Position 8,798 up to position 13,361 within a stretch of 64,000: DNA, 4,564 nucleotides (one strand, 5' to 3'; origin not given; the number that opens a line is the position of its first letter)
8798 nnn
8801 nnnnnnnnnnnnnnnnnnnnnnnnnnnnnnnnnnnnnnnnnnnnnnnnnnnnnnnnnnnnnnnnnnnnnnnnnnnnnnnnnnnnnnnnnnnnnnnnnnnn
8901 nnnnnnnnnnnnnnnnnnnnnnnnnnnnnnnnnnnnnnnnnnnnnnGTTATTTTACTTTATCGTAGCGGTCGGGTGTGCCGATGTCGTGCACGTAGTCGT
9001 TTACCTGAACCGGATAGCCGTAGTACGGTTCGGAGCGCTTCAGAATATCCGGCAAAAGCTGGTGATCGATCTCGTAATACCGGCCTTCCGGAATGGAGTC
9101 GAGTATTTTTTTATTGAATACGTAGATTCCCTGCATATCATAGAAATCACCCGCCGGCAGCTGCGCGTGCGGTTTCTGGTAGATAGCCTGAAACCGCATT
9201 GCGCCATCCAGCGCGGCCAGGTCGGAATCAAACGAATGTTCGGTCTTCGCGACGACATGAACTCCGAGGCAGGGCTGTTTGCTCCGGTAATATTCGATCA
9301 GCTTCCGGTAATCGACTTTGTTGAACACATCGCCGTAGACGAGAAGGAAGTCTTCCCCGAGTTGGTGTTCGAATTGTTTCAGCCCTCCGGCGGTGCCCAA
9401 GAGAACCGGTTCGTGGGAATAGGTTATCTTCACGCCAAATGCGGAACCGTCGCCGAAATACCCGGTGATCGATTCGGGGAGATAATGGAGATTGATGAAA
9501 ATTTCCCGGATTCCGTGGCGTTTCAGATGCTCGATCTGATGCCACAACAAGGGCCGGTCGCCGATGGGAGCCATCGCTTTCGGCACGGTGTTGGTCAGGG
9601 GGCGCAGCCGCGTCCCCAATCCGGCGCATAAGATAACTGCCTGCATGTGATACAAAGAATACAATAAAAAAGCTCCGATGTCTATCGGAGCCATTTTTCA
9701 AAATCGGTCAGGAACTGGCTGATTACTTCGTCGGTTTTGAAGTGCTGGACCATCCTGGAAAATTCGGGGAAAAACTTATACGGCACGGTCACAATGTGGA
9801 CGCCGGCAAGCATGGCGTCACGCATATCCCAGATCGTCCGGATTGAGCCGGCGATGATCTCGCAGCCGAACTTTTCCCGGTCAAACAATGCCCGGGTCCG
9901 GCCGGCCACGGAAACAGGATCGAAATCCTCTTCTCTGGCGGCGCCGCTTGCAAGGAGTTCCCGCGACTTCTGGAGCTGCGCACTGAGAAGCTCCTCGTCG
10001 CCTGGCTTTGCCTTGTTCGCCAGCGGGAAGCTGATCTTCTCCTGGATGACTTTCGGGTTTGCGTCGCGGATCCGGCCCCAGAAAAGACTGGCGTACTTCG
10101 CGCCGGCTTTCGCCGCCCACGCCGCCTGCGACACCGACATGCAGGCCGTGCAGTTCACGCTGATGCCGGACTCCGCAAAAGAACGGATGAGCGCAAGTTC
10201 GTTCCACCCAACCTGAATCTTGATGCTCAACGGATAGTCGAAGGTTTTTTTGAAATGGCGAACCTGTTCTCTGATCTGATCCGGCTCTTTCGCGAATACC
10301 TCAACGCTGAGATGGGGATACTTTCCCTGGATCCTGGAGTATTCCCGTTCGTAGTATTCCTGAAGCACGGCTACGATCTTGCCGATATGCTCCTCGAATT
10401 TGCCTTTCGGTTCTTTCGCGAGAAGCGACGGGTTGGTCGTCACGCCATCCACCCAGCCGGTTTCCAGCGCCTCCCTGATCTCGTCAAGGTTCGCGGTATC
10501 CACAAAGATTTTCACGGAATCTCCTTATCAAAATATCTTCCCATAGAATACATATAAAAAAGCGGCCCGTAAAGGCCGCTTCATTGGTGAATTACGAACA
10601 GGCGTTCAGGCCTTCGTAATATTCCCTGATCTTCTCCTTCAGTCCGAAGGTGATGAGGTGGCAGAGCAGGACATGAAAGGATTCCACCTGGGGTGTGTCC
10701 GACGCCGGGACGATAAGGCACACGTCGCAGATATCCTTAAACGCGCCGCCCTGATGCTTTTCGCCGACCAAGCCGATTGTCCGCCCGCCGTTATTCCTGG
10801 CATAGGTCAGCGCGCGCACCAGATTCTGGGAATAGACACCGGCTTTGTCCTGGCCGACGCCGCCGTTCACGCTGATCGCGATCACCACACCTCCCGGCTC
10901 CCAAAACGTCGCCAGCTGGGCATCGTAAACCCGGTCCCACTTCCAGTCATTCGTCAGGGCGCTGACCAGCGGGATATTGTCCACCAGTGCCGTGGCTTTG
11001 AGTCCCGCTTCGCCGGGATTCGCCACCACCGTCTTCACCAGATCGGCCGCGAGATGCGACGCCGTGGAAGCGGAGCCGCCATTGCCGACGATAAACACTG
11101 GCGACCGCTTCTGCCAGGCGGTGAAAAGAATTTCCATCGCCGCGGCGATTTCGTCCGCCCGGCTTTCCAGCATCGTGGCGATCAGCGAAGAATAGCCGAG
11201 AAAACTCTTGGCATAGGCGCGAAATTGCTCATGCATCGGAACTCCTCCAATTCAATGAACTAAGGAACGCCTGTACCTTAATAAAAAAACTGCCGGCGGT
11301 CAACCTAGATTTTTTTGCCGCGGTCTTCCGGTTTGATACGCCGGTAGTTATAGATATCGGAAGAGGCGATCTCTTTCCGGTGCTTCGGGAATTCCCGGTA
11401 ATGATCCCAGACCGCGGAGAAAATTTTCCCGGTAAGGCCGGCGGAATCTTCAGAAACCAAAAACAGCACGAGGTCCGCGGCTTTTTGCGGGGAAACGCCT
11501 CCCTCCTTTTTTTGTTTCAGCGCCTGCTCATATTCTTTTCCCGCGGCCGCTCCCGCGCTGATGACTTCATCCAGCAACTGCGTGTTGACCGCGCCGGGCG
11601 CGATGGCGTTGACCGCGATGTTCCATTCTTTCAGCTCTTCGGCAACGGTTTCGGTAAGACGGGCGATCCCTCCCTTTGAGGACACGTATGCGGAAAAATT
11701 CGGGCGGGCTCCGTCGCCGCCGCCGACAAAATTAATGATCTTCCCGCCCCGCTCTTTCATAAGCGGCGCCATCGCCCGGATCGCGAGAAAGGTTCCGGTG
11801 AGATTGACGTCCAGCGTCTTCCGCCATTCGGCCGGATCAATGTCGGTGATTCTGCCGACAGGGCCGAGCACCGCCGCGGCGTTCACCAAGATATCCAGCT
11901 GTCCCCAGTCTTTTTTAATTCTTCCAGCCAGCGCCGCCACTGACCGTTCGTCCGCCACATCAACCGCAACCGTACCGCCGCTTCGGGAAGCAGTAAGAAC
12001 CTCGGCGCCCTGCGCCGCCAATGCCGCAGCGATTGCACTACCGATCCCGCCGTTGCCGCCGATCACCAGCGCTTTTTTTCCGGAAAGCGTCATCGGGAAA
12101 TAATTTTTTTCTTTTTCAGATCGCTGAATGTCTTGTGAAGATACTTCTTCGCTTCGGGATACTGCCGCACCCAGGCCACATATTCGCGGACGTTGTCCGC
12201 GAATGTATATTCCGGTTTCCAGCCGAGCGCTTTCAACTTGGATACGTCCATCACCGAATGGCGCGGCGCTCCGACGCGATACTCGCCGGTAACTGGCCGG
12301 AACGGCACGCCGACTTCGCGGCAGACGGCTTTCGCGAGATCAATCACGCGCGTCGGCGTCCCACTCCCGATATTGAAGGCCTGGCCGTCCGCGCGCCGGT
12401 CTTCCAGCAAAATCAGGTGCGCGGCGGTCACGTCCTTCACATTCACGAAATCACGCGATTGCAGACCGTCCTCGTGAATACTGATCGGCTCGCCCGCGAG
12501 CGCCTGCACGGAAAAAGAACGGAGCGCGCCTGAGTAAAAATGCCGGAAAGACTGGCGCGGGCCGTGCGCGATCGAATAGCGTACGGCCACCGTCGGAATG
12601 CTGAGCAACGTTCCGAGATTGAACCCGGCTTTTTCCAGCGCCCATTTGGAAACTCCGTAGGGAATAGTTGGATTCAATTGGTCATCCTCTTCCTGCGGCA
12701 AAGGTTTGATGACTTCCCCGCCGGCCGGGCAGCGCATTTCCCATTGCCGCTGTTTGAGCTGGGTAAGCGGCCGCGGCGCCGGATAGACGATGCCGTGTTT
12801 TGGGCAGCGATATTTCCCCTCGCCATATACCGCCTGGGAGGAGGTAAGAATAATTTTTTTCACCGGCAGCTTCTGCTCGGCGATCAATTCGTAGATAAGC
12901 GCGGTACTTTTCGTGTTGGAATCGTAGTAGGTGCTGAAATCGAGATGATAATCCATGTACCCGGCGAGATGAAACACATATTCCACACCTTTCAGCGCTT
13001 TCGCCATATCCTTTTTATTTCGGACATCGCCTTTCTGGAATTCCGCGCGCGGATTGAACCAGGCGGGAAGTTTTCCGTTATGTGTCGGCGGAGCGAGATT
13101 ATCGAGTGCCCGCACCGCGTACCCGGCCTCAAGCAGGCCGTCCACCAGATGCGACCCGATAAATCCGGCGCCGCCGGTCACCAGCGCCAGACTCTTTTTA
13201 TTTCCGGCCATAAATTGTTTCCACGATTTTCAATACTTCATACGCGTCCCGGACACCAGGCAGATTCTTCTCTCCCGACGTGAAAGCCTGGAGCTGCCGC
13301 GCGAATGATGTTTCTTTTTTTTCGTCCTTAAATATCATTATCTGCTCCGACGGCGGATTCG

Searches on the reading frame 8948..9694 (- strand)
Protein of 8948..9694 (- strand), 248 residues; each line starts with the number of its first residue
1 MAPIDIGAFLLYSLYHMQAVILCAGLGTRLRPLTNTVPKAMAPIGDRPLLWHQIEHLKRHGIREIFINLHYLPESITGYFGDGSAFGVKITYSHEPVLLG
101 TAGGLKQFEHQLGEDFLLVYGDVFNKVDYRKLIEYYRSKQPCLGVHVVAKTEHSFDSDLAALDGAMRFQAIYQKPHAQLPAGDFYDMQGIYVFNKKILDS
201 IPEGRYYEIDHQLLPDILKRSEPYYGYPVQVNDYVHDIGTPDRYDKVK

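Call 9: search_protein_families(library=pfam, proteins=[window:8948-9694:-], max_evalue=0.001)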
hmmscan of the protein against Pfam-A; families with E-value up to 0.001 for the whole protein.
window:8948-9694:- (248 aa): 2 families
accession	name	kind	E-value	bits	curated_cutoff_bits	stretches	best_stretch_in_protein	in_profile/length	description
PF00483.29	NTP_transferase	-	4.2e-30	105.5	21.2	1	19-244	2-235/245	Nucleotidyl transferase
PF12804.13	NTP_transf_3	-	2.2e-11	44.7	27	1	19-140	1-115/160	MobA-like NTP transferase domain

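Call 21: search_protein_families(library=ncbifam, proteins=[window:8948-9694:-], max_evalue=0.00001)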
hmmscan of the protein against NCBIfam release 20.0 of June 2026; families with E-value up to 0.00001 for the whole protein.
window:8948-9694:- (248 aa): 21 families
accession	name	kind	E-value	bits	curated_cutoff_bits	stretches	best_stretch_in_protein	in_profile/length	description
NF052502.1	man1P_GTase_Rv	exception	2.4e-38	131.9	440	1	17-244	1-223/352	mannose-1-phosphate guanylyltransferase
NF045761.1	NAMPUrTaseMurU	equivalog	1.8e-36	126.1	250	1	17-247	1-223/226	N-acetylmuramate alpha-1-phosphate uridylyltransferase MurU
TIGR03992.1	Arch_glmU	subfamily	3.6e-32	111.7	292.1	1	17-220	1-195/393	bifunctional sugar-1-phosphate nucleotidylyltransferase/acetyltransferase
NF049965.1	GlMnHpPGnyltfHddC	equivalog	8.2e-26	91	300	1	17-246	1-216/221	D-glycero-D-manno-heptose 1-phosphate guanosyltransferase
NF041313.1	UDPGP_AglF_Halo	equivalog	1e-25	90.6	400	1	17-201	1-182/234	UTP--glucose-1-phosphate uridylyltransferase AglF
TIGR01208.1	rmlA_long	equivalog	8.4e-24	84.1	320.25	1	19-201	2-182/353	glucose-1-phosphate thymidylyltransferase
NF041173.1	Sug_nt_acttase_Thmprot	equivalog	1.3e-18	67.2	600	1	17-220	1-195/405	bifunctional sugar-1-phosphate nucleotidylyltransferase/acetyltransferase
TIGR02623.1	G1P_cyt_trans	equivalog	2.2e-17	63.4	300.25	1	17-82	1-66/255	glucose-1-phosphate cytidylyltransferase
NF045697.1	MurNAcPUrMurU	equivalog_domain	1.8e-14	53.7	370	1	21-119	2-100/229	N-acetylmuramate alpha-1-phosphate uridylyltransferase MurU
TIGR01207.1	rmlA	equivalog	1.9e-14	53.5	360.65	1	19-199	2-181/286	glucose-1-phosphate thymidylyltransferase RfbA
NF012024.0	PRK15480.1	equivalog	1.7e-12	47.1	588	1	18-145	5-135/292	glucose-1-phosphate thymidylyltransferase RfbA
TIGR01099.1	galU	equivalog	2.9e-12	46.7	326.8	1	17-84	2-69/261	UTP--glucose-1-phosphate uridylyltransferase GalU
NF003670.0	PRK05293.1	equivalog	2.9e-10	39.6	470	1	17-241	5-248/382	glucose-1-phosphate adenylyltransferase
NF009928.0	PRK13389.1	equivalog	7.4e-09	35.2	548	1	18-81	10-73/302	UTP--glucose-1-phosphate uridylyltransferase GalU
TIGR02091.1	glgC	equivalog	8.4e-09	34.9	424.9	1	18-244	2-252/364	glucose-1-phosphate adenylyltransferase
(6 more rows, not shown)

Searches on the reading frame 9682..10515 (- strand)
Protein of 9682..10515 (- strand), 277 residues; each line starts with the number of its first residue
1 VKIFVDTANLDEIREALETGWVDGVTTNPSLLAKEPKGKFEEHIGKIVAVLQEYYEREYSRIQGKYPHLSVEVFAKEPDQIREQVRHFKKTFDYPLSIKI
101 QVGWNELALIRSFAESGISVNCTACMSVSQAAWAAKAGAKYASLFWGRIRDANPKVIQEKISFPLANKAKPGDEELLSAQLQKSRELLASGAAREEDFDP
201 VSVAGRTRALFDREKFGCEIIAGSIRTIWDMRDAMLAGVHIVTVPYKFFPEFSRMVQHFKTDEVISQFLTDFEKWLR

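Call 9: search_protein_families(library=pfam, proteins=[window:9682-10515:-], max_evalue=0.001)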
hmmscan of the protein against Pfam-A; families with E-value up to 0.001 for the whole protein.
window:9682-10515:- (277 aa): 1 family
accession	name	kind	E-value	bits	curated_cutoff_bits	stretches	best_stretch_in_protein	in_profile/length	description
PF00923.25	TAL_FSA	-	1.6e-34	120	27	1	3-267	1-247/285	Transaldolase/Fructose-6-phosphate aldolase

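Call 21: search_protein_families(library=ncbifam, proteins=[window:9682-10515:-], max_evalue=0.00001)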
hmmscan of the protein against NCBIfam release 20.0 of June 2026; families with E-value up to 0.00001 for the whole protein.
window:9682-10515:- (277 aa): 5 families
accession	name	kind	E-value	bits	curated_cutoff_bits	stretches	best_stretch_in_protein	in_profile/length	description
TIGR00875.1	fsa_talC_mipB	equivalog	1.5e-33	116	245.95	2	1-154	1-138/213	fructose-6-phosphate aldolase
NF009299.0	PRK12656.1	equivalog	1.5e-17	63.9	214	1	1-153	1-141/222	fructose-6-phosphate aldolase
NF009296.0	PRK12653.1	subfamily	2.1e-15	57.1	306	1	1-161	1-147/220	fructose-6-phosphate aldolase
TIGR02134.1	transald_staph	equivalog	3.1e-14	53.2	281.95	1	2-152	7-151/236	transaldolase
TIGR00874.1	talAB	equivalog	3.4e-08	33.2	396.2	0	97-152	128-183/317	transaldolase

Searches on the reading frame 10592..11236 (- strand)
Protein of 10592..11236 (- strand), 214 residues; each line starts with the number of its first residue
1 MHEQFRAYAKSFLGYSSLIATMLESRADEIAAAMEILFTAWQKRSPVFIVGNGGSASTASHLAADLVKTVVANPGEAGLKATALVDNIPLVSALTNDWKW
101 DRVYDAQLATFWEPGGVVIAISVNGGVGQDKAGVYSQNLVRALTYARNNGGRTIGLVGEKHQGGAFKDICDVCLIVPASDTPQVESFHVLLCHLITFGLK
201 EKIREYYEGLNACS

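Call 9: search_protein_families(library=pfam, proteins=[window:10592-11236:-], max_evalue=0.001)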
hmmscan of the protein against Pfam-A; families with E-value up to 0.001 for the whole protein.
window:10592-11236:- (214 aa): 1 family
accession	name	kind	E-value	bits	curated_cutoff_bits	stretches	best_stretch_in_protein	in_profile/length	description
PF13580.11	SIS_2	-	1.9e-10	41.4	27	1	17-157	8-137/138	SIS domain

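Call 21: search_protein_families(library=ncbifam, proteins=[window:10592-11236:-], max_evalue=0.00001)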
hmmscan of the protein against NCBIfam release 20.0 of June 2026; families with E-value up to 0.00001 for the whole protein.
window:10592-11236:- (214 aa): 5 families
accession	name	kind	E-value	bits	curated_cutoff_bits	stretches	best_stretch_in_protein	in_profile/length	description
TIGR00441.1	gmhA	equivalog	1.6e-23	83.5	209.45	1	36-195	3-149/154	D-sedoheptulose 7-phosphate isomerase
NF010546.0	PRK13936.1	equivalog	1.4e-21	77.2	276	1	22-196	21-185/197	phosphoheptose isomerase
NF010547.0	PRK13938.1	equivalog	8.2e-17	61.5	320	1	35-196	36-184/196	D-sedoheptulose 7-phosphate isomerase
NF001628.0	PRK00414.1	equivalog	1.3e-13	51.1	265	1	26-196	26-183/192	D-sedoheptulose 7-phosphate isomerase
NF008138.0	PRK10886.1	equivalog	2.1e-10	40.6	352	1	24-160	21-157/196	DnaA initiator-associating protein DiaA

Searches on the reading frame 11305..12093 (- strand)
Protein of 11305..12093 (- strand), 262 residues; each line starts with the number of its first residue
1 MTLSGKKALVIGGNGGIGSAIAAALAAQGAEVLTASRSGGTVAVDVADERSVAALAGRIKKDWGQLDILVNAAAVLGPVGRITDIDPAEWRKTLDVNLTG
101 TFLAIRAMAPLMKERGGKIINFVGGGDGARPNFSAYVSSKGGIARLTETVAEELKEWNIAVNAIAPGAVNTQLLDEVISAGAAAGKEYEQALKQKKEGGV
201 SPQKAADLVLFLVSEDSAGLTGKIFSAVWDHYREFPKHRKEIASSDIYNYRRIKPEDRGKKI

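Call 6: search_protein_families(library=pfam, proteins=[window:11305-12093:-], max_evalue=0.01)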
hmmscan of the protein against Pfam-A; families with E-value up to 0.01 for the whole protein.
window:11305-12093:- (262 aa): 7 families
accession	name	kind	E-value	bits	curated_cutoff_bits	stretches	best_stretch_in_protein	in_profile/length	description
PF13561.12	adh_short_C2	-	7.5e-43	147.2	27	1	15-225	6-229/236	Enoyl-(Acyl carrier protein) reductase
PF00106.31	adh_short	-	8.7e-41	140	26.6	1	6-177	1-190/195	short chain dehydrogenase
PF08659.16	KR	-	1.4e-06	28.8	22.6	0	9-38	4-34/180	KR domain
PF04321.23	RmlD_sub_bind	-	7.7e-06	25.6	27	1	7-120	2-97/287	RmlD substrate binding domain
PF01370.27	Epimerase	-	1.7e-05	24.8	20.9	1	8-81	1-79/240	NAD dependent epimerase/dehydratase family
PF23441.1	SDR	-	0.0014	18.5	27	0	127-183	154-208/258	SDR-like rossmann domain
PF02826.25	2-Hacid_dh_C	-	0.0073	16.1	25.1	0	4-43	35-73/178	D-isomer specific 2-hydroxyacid dehydrogenase, NAD binding domain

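Call 7: search_protein_families(library=ncbifam, proteins=[window:11305-12093:-], max_evalue=0.001)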
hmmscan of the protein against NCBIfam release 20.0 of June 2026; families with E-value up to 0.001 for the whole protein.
window:11305-12093:- (262 aa): 225 families (the best 25 are shown)
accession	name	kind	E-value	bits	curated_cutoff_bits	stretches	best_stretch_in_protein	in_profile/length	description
NF009466.0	PRK12826.1-2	subfamily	1.4e-40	139.3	222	1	6-226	4-239/248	3-oxoacyl-ACP reductase FabG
NF005559.1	PRK07231.1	subfamily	2.1e-39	135.5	215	1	3-224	2-240/249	glucose 1-dehydrogenase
NF047923.1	pyridox_DH_SDR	equivalog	2.7e-39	135.2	325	1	4-225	2-234/243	pyridoxal 4-dehydrogenase, SDR-type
NF004791.0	PRK06138.1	equivalog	1.4e-38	132.6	312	1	1-225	1-243/252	SDR family oxidoreductase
NF004203.0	PRK05653.2-4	subfamily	2e-38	132.3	313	1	41-223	59-248/260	3-oxoacyl-ACP reductase FabG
TIGR01963.1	PHB_DH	subfamily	4.9e-36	124.3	307.05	1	41-226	54-247/255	3-hydroxybutyrate dehydrogenase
NF009093.0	PRK12429.1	subfamily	8.8e-36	123.5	258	1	1-225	1-250/259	3-hydroxybutyrate dehydrogenase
TIGR03971.1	SDR_subfam_1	subfamily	1e-35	123.4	300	1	41-224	68-261/271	mycofactocin-coupled SDR family oxidoreductase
NF005853.0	PRK07774.1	equivalog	7e-35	120.6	303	1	2-226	3-241/250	SDR family oxidoreductase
NF006366.0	PRK08589.1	equivalog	1e-34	120.1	386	1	3-224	4-245/272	SDR family oxidoreductase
NF005681.0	PRK07478.1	subfamily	4.3e-34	118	267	1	2-224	3-242/254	SDR family oxidoreductase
NF006074.0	PRK08220.1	equivalog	2.4e-33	115.8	312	1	1-220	4-236/251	2,3-dihydro-2,3-dihydroxybenzoate dehydrogenase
NF004198.0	PRK05653.1-3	equivalog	3.7e-33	115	296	1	2-225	4-240/248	3-oxoacyl-ACP reductase FabG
NF005309.0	PRK06841.1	subfamily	2.5e-32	112.4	286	1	2-223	12-244/255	GolD/DthD family dehydrogenase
NF005446.0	PRK07035.1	equivalog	2.8e-32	112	373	2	41-224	64-246/255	SDR family oxidoreductase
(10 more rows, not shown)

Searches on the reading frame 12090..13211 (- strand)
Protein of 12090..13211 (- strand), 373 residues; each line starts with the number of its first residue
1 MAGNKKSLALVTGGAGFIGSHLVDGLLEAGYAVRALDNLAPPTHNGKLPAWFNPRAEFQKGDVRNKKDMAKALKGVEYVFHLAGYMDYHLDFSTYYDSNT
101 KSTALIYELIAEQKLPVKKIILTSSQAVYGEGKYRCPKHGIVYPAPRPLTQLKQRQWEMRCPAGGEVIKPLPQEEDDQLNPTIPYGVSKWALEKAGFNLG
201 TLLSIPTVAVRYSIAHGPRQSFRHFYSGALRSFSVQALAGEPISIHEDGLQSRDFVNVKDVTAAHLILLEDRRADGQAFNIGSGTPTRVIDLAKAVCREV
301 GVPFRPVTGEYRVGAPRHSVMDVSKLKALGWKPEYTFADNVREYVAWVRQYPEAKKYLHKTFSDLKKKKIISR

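Call 6: search_protein_families(library=pfam, proteins=[window:12090-13211:-], max_evalue=0.01)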
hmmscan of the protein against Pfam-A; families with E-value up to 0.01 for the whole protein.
window:12090-13211:- (373 aa): 9 families
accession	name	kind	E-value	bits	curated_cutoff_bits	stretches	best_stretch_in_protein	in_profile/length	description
PF01370.27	Epimerase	-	5.2e-41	141.1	20.9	2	9-134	1-124/240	NAD dependent epimerase/dehydratase family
PF16363.11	GDP_Man_Dehyd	-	1.2e-32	114.1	27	2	10-132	1-136/332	GDP-mannose 4,6 dehydratase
PF01073.25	3Beta_HSD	-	8.8e-19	68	22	1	10-133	1-124/280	3-beta hydroxysteroid dehydrogenase/isomerase family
PF07993.18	NAD_binding_4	-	2.9e-10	40.2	20.1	1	66-217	79-209/258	Male sterility protein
PF13460.12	NAD_binding_10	-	2.9e-08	34.2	27.2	1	13-131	1-104/184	NAD(P)H-binding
PF05368.20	NmrA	-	3.6e-08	33.8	27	1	6-88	2-82/298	NmrA-like family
PF04321.23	RmlD_sub_bind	-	2.5e-07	30.5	27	1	172-346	112-283/287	RmlD substrate binding domain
PF02719.21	Polysacc_synt_2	-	1.8e-06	27.8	20.2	1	10-86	2-88/293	Polysaccharide biosynthesis protein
PF00106.31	adh_short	-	0.00025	21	26.6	1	9-77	3-72/195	short chain dehydrogenase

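Call 7: search_protein_families(library=ncbifam, proteins=[window:12090-13211:-], max_evalue=0.001)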
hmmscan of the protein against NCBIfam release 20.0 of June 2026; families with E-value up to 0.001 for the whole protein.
window:12090-13211:- (373 aa): 26 families (the best 25 are shown)
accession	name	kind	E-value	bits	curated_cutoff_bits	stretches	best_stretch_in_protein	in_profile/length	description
TIGR01179.1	galE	equivalog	7.3e-33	113.8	262.3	2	10-133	3-129/332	UDP-glucose 4-epimerase GalE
TIGR01181.1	dTDP_gluc_dehyt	equivalog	1e-30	106.9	365.1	2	174-351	140-314/321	dTDP-glucose 4,6-dehydratase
TIGR04180.1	EDH_00030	hypoth_equivalog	2.8e-30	105.4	475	2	10-134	2-130/297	NAD-dependent 4,6-dehydratase LegB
TIGR02197.1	heptose_epim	equivalog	1.8e-24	86.5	274.6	2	174-349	127-314/316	ADP-glyceromanno-heptose 6-epimerase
TIGR03466.1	HpnA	hypoth_equivalog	3.7e-19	68.8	367.65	1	9-130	3-118/327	hopanoid-associated sugar epimerase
NF007956.0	PRK10675.1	subfamily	1.1e-18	67.5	394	2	9-132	3-131/338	UDP-glucose 4-epimerase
NF011728.1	PRK15181.1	equivalog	9.4e-18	64.3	760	2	171-348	151-337/348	Vi polysaccharide biosynthesis UDP-N-acetylglucosaminuronic acid C-4 epimerase TviC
NF007490.0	PRK10084.1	subfamily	4.3e-14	52.3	649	1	176-349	158-335/361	dTDP-glucose 4,6-dehydratase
NF007582.0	PRK10217.1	equivalog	3.4e-13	49.4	698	1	179-348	154-331/355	dTDP-glucose 4,6-dehydratase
NF043036.1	ErythonDh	equivalog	2.5e-12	46.7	325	1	10-131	4-131/321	D-erythronate dehydrogenase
NF047922.1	GDPFucSynFcl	equivalog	7.3e-12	45.3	500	1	240-348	194-301/308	GDP-L-fucose synthase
NF042422.1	oxyalk_red_OleD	equivalog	2.7e-11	43.4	580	1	10-129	4-114/329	2-alkyl-3-oxoalkanoate reductase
NF008360.0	PRK11150.1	equivalog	6.6e-11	42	452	1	181-349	136-307/310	ADP-glyceromanno-heptose 6-epimerase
NF042423.1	oxyalk_red_Shew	equivalog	1.5e-10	40.7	580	1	7-132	9-125/331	2-alkyl-3-oxoalkanoate reductase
NF052578.1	StrlDmthSdmBMthl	equivalog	2.6e-10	40.5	600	1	9-130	3-118/328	sterol demethylase protein SdmB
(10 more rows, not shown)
